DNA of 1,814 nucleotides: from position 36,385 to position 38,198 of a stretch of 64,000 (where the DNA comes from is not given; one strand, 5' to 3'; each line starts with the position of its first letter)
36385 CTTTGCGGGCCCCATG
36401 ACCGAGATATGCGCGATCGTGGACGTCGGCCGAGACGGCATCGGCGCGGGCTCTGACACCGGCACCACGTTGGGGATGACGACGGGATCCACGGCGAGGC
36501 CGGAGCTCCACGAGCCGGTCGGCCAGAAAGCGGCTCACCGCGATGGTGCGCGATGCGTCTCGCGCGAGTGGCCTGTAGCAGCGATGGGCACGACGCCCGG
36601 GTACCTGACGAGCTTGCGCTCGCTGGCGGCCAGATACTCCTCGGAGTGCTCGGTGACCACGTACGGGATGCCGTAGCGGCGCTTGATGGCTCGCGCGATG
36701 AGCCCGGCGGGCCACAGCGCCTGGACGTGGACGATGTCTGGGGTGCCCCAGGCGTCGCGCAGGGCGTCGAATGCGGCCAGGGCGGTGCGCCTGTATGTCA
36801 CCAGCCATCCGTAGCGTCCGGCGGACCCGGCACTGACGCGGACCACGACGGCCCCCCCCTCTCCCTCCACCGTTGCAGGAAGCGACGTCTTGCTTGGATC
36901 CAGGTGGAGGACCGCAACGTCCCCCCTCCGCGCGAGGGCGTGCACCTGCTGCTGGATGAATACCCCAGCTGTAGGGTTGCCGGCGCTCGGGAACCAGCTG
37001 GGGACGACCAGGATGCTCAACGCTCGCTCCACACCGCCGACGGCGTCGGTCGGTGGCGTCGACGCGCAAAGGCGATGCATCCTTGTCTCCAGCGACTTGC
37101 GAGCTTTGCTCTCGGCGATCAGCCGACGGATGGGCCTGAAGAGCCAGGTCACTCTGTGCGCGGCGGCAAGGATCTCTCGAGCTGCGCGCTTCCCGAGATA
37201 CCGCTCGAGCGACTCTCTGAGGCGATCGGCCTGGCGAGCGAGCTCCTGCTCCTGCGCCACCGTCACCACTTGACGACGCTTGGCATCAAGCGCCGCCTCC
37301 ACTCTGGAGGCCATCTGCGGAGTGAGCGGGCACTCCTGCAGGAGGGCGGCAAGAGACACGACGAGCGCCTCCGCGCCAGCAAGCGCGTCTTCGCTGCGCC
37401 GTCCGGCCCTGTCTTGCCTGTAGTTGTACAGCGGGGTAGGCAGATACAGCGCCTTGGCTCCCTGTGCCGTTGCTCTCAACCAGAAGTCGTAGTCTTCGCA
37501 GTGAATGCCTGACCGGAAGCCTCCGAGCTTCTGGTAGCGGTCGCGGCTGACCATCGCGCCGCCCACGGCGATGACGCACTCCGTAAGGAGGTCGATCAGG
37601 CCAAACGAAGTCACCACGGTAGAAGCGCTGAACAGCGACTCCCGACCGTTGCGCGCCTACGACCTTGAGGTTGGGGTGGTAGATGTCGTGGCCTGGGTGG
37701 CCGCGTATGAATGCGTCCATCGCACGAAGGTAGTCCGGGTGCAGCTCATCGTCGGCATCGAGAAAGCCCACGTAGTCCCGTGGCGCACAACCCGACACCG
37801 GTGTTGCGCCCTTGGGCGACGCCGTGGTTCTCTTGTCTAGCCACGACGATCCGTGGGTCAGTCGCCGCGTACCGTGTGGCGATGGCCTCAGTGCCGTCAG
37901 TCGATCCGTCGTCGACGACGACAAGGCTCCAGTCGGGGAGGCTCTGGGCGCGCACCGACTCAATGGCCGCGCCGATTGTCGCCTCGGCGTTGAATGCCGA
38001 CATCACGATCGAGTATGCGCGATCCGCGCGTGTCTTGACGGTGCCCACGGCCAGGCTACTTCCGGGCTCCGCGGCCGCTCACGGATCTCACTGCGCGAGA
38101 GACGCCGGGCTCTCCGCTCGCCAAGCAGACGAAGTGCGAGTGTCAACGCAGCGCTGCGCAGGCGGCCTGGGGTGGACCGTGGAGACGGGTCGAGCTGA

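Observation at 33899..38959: Tandem triplet of GT2-containing glycosyltransferases with the middle GT2-GT4 copy shattered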

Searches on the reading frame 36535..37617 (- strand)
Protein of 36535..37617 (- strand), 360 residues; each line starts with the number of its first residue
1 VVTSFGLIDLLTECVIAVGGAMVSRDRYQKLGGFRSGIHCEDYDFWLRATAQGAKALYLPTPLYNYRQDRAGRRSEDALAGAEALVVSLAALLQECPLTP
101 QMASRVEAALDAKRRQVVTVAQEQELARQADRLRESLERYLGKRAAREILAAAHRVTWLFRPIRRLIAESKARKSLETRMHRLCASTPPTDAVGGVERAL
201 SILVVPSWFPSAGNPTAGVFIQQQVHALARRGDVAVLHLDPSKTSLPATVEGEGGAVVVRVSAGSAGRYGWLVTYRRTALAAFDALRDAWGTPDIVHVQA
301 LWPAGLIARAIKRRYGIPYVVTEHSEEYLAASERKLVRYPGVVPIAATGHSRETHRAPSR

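Call 4: search_protein_families(library=pfam, proteins=[window:36535-37617:-], max_evalue=0.01)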
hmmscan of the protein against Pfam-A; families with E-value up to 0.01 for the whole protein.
window:36535-37617:- (360 aa): 5 families
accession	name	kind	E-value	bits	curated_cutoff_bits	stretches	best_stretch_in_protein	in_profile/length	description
PF13579.12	Glyco_trans_4_4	-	1.8e-11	45.1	29.7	1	217-326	3-104/158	Glycosyl transferase 4-like domain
PF13439.12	Glyco_transf_4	-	1.3e-10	42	28.5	1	218-328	5-108/170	Glycosyltransferase Family 4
PF13632.12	Glyco_trans_2_3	-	0.0034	17.6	27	1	19-62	75-119/198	Glycosyl transferase family group 2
PF11997.14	DUF3492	-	0.0057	16.9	23.3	0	274-324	154-204/268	Domain of unknown function (DUF3492)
PF13477.12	Glyco_trans_4_2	-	0.0059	17.2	23.4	0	220-326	12-109/139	Glycosyl transferase 4-like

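Call 8: find_homologous_proteins(query=window:36535-37617:-, max_evalue=0.00001)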
Query window:36535-37617:- (360 aa): 93 proteins with E <= 0.00001 among 8000 candidates.
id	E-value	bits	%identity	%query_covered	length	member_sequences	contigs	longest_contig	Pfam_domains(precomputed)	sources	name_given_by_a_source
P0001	7.1e-233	790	100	100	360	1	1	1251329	PF13579.13,PF13439.13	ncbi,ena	-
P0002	3.2e-181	620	83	96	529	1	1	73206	PF13632.13,PF10111.15,PF13641.13,PF13439.13,PF00535.33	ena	-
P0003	2.9e-152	525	84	81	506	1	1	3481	PF13632.13,PF10111.15,PF13641.13,PF00535.33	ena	-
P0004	2.7e-59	219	60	49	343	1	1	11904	PF13632.13,PF10111.15,PF13641.13,PF00535.33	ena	-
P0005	1.5e-55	207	41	95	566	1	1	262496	PF13632.13,PF10111.15,PF13641.13,PF13579.13,PF13439.13,PF00535.33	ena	-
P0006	3.1e-50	189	63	40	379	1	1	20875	PF00534.27,PF13579.13,PF13439.13,PF13692.13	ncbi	-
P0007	6.3e-50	188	63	40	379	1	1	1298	PF00534.27,PF13579.13,PF13439.13,PF20706.4,PF13692.13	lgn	-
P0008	1.2e-49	187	64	41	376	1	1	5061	PF00534.27,PF13579.13,PF13439.13,PF13692.13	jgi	jgi:glycosyltransferase involved in cell wall biosynthesis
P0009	1.3e-49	187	62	41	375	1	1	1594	PF00534.27,PF13579.13,PF13439.13,PF20706.4,PF13692.13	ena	-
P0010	1.7e-49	187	60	40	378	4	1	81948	PF00534.27,PF13579.13,PF13439.13,PF20706.4,PF13692.13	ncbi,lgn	-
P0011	4.9e-49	185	62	40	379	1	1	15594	PF00534.27,PF13579.13,PF13439.13,PF20706.4,PF13692.13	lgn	-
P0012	7.3e-49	185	61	40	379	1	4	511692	PF00534.27,PF13579.13,PF13439.13,PF20706.4,PF13692.13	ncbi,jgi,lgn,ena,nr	ncbi:MAG: hypothetical protein CVT59_05410 [Actinobacteria bacterium HGW-Actinobacteria-1]|jgi:glyco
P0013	1.3e-48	184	62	39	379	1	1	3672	PF00534.27,PF13579.13,PF13439.13,PF13692.13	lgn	-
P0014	6.7e-48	181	62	40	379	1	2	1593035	PF00534.27,PF13579.13,PF13439.13,PF20706.4,PF13692.13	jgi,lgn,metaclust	metaclust:\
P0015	1.1e-47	181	60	40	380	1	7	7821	PF00534.27,PF13579.13,PF13439.13,PF20706.4,PF13692.13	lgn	-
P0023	3.4e-46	176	92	22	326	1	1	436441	PF00534.27,PF13579.13,PF13439.13,PF13692.13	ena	-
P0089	6.9e-22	96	84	16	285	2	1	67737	PF00534.27,PF13579.13,PF13439.13,PF20706.4,PF13692.13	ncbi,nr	ncbi:MAG: glycosyltransferase, partial [Coriobacteriia bacterium]|nr:glycosyltransferase [Coriobacte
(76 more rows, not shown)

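Call 9: find_encoding_contigs(protein=P0001, flank=10000, max_places=5)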
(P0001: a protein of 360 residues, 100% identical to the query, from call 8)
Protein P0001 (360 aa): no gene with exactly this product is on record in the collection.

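Call 10: find_encoding_contigs(protein=P0002, flank=10000, max_places=5)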
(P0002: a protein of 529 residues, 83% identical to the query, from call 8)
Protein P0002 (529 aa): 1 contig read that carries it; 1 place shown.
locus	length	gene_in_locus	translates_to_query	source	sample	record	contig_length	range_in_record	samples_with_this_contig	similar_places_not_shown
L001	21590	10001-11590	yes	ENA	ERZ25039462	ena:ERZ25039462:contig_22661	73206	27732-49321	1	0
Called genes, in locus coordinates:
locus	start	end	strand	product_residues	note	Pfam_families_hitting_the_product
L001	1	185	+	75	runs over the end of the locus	PF03625:DUF302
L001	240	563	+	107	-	PF00085:Thioredoxin, PF13098:Thioredoxin_2 (weak)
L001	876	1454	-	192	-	-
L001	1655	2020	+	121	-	-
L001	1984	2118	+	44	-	-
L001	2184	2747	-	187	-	-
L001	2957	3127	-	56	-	PF02397:Bac_transf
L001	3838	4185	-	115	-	-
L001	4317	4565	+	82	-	-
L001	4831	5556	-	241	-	PF13439:Glyco_transf_4, PF13579:Glyco_trans_4_4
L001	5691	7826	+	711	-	PF01073:3Beta_HSD (weak), PF01370:Epimerase, PF02719:Polysacc_synt_2, PF07993:NAD_binding_4, PF16363:GDP_Man_Dehyd (weak), PF02350:Epimerase_2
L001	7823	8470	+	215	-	-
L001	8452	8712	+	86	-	-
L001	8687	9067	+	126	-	-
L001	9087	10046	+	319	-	PF00535:Glycos_transf_2, PF10111:Glyco_tranf_2_2 (weak), PF13641:Glyco_tranf_2_3, PF13632:Glyco_trans_2_3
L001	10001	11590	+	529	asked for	PF00535:Glycos_transf_2, PF10111:Glyco_tranf_2_2, PF13641:Glyco_tranf_2_3, PF13632:Glyco_trans_2_3, PF13439:Glyco_transf_4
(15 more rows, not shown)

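Call 11: find_encoding_contigs(protein=P0023, flank=10000, max_places=5)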
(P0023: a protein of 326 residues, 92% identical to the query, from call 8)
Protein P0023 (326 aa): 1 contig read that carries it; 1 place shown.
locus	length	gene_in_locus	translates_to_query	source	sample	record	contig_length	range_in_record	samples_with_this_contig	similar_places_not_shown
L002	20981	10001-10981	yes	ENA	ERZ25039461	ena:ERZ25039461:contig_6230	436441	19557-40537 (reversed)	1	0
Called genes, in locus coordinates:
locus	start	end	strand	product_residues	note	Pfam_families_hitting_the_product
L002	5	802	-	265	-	-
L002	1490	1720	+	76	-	-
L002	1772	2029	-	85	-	PF02397:Bac_transf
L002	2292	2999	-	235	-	PF13727:CoA_binding_3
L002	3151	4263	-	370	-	PF13579:Glyco_trans_4_4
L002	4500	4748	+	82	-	PF02719:Polysacc_synt_2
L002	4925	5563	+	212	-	PF02719:Polysacc_synt_2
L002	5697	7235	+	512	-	PF02350:Epimerase_2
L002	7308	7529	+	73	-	-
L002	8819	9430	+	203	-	PF00535:Glycos_transf_2, PF10111:Glyco_tranf_2_2, PF13641:Glyco_tranf_2_3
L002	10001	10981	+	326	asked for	PF13439:Glyco_transf_4, PF13579:Glyco_trans_4_4, PF00534:Glycos_transf_1, PF13692:Glyco_trans_1_4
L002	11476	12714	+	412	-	PF13439:Glyco_transf_4, PF13579:Glyco_trans_4_4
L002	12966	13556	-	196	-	PF00005:ABC_tran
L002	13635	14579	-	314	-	PF00664:ABC_membrane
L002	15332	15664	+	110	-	PF18480:DUF5615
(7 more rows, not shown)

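Call 12: find_encoding_contigs(protein=P0089, flank=10000, max_places=5)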
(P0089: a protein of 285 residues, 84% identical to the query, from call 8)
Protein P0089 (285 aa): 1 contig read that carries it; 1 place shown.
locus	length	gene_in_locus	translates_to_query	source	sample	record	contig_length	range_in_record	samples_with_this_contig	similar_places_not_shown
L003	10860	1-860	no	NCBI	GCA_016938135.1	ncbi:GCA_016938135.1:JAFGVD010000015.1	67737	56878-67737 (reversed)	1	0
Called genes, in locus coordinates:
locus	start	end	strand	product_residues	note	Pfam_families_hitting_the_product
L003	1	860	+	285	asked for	PF13439:Glyco_transf_4, PF13579:Glyco_trans_4_4, PF20706:GT4-conflict (weak), PF00534:Glycos_transf_1, PF13692:Glyco_trans_1_4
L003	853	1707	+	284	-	PF00535:Glycos_transf_2, PF10111:Glyco_tranf_2_2, PF13641:Glyco_tranf_2_3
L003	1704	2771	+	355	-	PF13439:Glyco_transf_4, PF13579:Glyco_trans_4_4, PF20706:GT4-conflict, PF00534:Glycos_transf_1, PF13692:Glyco_trans_1_4, PF13524:Glyco_trans_1_2 (weak)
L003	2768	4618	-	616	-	PF02463:SMC_N (faint), PF00664:ABC_membrane, PF00005:ABC_tran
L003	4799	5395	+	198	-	PF13439:Glyco_transf_4, PF13579:Glyco_trans_4_4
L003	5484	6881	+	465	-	PF02878:PGM_PMM_I, PF02879:PGM_PMM_II, PF02880:PGM_PMM_III, PF00408:PGM_PMM_IV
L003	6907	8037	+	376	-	PF13439:Glyco_transf_4, PF13477:Glyco_trans_4_2, PF13579:Glyco_trans_4_4, PF20706:GT4-conflict, PF00534:Glycos_transf_1, PF13692:Glyco_trans_1_4, PF13524:Glyco_trans_1_2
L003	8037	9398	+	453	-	PF13727:CoA_binding_3, PF02397:Bac_transf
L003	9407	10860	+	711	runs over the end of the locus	PF04932:Wzy_C, PF07719:TPR_2 (faint), PF00515:TPR_1 (faint), PF13428:TPR_14 (faint), PF14559:TPR_19 (faint), PF13432:TPR_16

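Call 27: find_encoding_contigs(protein=P0095, flank=10000, max_places=4)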
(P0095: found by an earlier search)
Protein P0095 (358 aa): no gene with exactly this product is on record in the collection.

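Call 28: find_encoding_contigs(protein=P0097, flank=10000, max_places=6)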
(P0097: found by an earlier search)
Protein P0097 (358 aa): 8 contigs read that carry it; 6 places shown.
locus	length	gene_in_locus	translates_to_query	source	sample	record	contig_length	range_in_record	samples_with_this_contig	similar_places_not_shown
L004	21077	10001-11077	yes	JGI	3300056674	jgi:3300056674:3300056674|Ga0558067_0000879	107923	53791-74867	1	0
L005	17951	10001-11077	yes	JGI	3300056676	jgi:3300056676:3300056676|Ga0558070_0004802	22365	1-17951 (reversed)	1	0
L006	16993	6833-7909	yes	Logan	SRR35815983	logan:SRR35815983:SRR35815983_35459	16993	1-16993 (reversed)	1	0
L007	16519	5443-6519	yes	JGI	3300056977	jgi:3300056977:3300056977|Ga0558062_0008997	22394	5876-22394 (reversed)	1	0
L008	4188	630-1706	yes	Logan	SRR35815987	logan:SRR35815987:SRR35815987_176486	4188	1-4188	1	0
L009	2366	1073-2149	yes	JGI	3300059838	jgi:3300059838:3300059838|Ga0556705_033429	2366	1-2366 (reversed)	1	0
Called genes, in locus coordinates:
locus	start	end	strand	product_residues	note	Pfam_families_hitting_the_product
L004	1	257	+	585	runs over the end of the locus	PF13231:PMT_2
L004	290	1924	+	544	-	-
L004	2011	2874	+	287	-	PF00483:NTP_transferase, PF12804:NTP_transf_3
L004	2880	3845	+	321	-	PF00535:Glycos_transf_2, PF13641:Glyco_tranf_2_3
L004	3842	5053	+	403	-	PF00535:Glycos_transf_2, PF10111:Glyco_tranf_2_2 (weak), PF13641:Glyco_tranf_2_3, PF04138:GtrA_DPMS_TM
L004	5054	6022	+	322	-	PF01073:3Beta_HSD (weak), PF01370:Epimerase, PF13460:NAD_binding_10, PF16363:GDP_Man_Dehyd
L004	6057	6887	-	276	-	PF00535:Glycos_transf_2, PF13641:Glyco_tranf_2_3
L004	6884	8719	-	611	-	PF00664:ABC_membrane, PF00005:ABC_tran, PF02463:SMC_N (faint), PF13304:AAA_21 (faint)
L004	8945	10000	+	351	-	PF01073:3Beta_HSD, PF01370:Epimerase, PF02719:Polysacc_synt_2, PF04321:RmlD_sub_bind (faint), PF16363:GDP_Man_Dehyd (weak), PF07993:NAD_binding_4 (weak)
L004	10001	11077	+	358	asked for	PF02350:Epimerase_2, PF13579:Glyco_trans_4_4 (faint)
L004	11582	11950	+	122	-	-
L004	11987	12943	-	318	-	-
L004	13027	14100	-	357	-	PF00535:Glycos_transf_2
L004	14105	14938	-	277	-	-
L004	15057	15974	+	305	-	PF00535:Glycos_transf_2, PF10111:Glyco_tranf_2_2 (faint), PF13641:Glyco_tranf_2_3, PF13632:Glyco_trans_2_3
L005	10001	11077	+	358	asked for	PF02350:Epimerase_2, PF13579:Glyco_trans_4_4 (faint)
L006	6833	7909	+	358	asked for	PF02350:Epimerase_2, PF13579:Glyco_trans_4_4 (faint)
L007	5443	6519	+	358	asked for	PF02350:Epimerase_2, PF13579:Glyco_trans_4_4 (faint)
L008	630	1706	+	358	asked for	PF02350:Epimerase_2, PF13579:Glyco_trans_4_4 (faint)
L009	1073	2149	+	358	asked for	PF02350:Epimerase_2, PF13579:Glyco_trans_4_4 (faint)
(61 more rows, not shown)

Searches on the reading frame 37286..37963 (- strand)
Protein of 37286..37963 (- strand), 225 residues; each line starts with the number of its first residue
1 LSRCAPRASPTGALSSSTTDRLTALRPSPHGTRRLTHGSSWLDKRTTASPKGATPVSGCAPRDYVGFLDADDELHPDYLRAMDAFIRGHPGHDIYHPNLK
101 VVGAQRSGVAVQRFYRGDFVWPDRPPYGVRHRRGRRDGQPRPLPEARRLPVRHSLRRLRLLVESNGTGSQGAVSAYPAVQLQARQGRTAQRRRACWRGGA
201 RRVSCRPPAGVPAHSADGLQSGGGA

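Call 4: search_protein_families(library=pfam, proteins=[window:37286-37963:-], max_evalue=0.01)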
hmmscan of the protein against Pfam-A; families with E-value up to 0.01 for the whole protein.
window:37286-37963:- (225 aa): 1 family
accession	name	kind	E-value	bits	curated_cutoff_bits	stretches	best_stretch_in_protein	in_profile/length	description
PF00535.33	Glycos_transf_2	-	0.0025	18.2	23.3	1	62-90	79-107/168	Glycosyl transferase family 2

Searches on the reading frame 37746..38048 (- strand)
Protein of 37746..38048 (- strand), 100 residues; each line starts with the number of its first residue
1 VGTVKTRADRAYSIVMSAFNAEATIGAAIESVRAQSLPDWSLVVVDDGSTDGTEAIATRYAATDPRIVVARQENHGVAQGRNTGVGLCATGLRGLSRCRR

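Call 4: search_protein_families(library=pfam, proteins=[window:37746-38048:-], max_evalue=0.01)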
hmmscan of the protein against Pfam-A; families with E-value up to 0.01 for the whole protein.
window:37746-38048:- (100 aa): 3 families
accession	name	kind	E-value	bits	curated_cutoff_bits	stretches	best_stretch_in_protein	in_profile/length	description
PF00535.33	Glycos_transf_2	-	1.2e-21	77.8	23.3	1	13-87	1-76/168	Glycosyl transferase family 2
PF13641.12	Glyco_tranf_2_3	-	0.00066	20.2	27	1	12-76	3-70/230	Glycosyltransferase like family 2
PF10686.14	YAcAr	-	0.008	16.4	28.2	0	18-63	10-51/66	YspA, cpYpsA-related SLOG family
